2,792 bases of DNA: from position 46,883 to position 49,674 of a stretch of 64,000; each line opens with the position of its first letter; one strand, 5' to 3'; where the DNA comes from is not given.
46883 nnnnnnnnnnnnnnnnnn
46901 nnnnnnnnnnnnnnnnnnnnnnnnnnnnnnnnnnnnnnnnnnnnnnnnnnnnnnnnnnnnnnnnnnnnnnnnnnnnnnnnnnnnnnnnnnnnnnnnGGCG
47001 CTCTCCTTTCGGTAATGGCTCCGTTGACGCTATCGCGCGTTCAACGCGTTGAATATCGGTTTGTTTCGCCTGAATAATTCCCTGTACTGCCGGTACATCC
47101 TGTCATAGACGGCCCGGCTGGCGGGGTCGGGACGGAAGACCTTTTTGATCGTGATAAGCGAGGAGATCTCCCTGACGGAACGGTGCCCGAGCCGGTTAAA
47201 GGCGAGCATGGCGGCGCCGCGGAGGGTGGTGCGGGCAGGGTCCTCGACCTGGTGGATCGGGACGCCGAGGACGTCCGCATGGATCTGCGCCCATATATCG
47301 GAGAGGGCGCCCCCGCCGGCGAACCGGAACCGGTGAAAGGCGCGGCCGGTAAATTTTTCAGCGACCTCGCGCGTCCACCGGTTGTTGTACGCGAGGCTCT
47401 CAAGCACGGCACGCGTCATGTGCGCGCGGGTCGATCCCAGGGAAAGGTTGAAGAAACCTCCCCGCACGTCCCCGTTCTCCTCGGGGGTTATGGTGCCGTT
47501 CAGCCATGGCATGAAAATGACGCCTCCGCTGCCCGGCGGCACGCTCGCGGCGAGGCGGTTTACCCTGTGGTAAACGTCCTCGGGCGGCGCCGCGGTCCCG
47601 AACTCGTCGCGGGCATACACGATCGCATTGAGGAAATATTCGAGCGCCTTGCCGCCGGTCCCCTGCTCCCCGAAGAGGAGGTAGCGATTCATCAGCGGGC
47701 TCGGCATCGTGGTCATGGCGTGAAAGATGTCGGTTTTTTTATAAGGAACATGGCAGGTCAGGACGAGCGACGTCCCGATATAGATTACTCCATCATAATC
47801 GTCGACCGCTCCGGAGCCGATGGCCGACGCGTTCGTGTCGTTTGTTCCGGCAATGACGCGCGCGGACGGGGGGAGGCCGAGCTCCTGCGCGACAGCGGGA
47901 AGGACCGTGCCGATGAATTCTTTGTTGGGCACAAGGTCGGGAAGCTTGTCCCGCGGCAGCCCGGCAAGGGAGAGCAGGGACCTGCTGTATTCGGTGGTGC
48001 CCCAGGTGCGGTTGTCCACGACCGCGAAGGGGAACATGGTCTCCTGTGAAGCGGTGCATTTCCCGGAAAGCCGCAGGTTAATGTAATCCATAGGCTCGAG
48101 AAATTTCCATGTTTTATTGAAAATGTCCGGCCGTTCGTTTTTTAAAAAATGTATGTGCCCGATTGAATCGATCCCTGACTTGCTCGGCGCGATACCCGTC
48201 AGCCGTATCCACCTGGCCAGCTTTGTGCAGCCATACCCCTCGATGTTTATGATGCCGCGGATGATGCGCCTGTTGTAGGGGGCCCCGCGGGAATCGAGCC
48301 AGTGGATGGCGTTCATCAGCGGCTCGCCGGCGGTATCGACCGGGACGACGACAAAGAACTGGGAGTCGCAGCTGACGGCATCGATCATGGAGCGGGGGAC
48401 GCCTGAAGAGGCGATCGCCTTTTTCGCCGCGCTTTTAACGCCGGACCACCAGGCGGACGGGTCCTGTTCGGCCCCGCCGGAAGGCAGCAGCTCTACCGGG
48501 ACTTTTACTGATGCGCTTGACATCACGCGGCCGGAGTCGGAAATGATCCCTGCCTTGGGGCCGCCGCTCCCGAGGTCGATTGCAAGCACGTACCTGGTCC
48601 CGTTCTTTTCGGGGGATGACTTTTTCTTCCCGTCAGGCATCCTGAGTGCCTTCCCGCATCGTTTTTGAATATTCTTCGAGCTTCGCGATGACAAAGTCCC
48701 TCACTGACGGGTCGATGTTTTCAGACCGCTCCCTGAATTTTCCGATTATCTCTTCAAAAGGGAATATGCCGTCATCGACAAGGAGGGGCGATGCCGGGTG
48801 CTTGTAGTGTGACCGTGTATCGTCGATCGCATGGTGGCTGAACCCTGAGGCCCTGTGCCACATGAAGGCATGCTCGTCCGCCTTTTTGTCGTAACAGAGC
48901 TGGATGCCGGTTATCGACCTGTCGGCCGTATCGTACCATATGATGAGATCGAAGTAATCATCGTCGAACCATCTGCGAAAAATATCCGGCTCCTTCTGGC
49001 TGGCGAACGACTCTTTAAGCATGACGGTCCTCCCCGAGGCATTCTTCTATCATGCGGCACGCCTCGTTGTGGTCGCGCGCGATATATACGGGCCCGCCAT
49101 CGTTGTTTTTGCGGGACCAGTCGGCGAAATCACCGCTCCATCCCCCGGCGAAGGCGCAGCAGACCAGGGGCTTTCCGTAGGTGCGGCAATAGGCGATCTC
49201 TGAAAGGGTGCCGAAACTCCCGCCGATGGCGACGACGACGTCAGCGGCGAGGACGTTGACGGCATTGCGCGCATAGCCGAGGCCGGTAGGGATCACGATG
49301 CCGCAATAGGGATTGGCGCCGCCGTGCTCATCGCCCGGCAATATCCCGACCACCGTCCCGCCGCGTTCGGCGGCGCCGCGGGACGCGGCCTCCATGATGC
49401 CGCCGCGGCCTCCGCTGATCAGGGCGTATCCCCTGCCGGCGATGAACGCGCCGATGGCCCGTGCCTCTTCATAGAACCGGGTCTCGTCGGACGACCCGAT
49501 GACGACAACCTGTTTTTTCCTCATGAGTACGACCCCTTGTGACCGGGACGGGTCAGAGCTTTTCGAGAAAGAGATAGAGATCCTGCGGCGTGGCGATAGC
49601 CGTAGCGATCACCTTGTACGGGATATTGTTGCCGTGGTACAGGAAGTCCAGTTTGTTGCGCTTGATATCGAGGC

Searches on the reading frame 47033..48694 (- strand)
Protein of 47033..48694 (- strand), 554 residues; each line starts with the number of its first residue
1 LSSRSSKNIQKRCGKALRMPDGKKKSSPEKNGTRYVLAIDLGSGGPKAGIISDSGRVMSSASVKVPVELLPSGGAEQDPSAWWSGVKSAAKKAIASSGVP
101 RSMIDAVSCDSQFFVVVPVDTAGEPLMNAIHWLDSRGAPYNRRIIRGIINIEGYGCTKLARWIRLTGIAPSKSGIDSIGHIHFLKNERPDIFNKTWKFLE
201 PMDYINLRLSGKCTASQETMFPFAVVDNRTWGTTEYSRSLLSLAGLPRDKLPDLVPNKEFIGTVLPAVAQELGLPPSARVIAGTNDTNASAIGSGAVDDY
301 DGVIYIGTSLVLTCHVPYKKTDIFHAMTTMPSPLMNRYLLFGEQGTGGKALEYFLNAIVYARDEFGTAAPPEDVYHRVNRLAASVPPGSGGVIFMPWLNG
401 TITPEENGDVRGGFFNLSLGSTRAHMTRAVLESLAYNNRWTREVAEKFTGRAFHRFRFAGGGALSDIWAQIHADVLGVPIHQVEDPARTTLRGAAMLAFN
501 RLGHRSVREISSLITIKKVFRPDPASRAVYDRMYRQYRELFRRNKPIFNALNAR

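Call 32: search_protein_families(library=pfam, proteins=[window:47033-48694:-], max_evalue=0.001)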
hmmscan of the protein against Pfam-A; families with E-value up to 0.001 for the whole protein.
window:47033-48694:- (554 aa): 2 families
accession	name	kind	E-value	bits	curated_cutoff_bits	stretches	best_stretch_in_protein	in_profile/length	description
PF00370.27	FGGY_N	-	2.2e-33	116.3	28.8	1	35-293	1-245/245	FGGY family of carbohydrate kinases, N-terminal domain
PF02782.22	FGGY_C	-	7.9e-25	88.2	27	1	304-499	3-195/198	FGGY family of carbohydrate kinases, C-terminal domain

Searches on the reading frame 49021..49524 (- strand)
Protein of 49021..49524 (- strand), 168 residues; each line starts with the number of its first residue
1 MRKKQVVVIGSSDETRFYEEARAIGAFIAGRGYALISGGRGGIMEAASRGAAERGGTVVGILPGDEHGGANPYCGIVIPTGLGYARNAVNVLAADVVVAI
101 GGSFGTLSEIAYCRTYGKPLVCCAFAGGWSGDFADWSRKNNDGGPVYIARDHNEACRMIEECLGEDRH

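Call 75: search_protein_families(library=pfam, proteins=[window:49021-49524:-], max_evalue=0.001)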
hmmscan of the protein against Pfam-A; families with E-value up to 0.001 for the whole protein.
window:49021-49524:- (168 aa): 2 families
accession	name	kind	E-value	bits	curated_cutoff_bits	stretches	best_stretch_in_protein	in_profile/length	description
PF18306.6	LDcluster4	-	6.5e-42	143.1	26.3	1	4-129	2-125/151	SLOG cluster4 family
PF03641.19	Lysine_decarbox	-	5.8e-05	23.7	27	1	44-115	1-74/131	Possible lysine decarboxylase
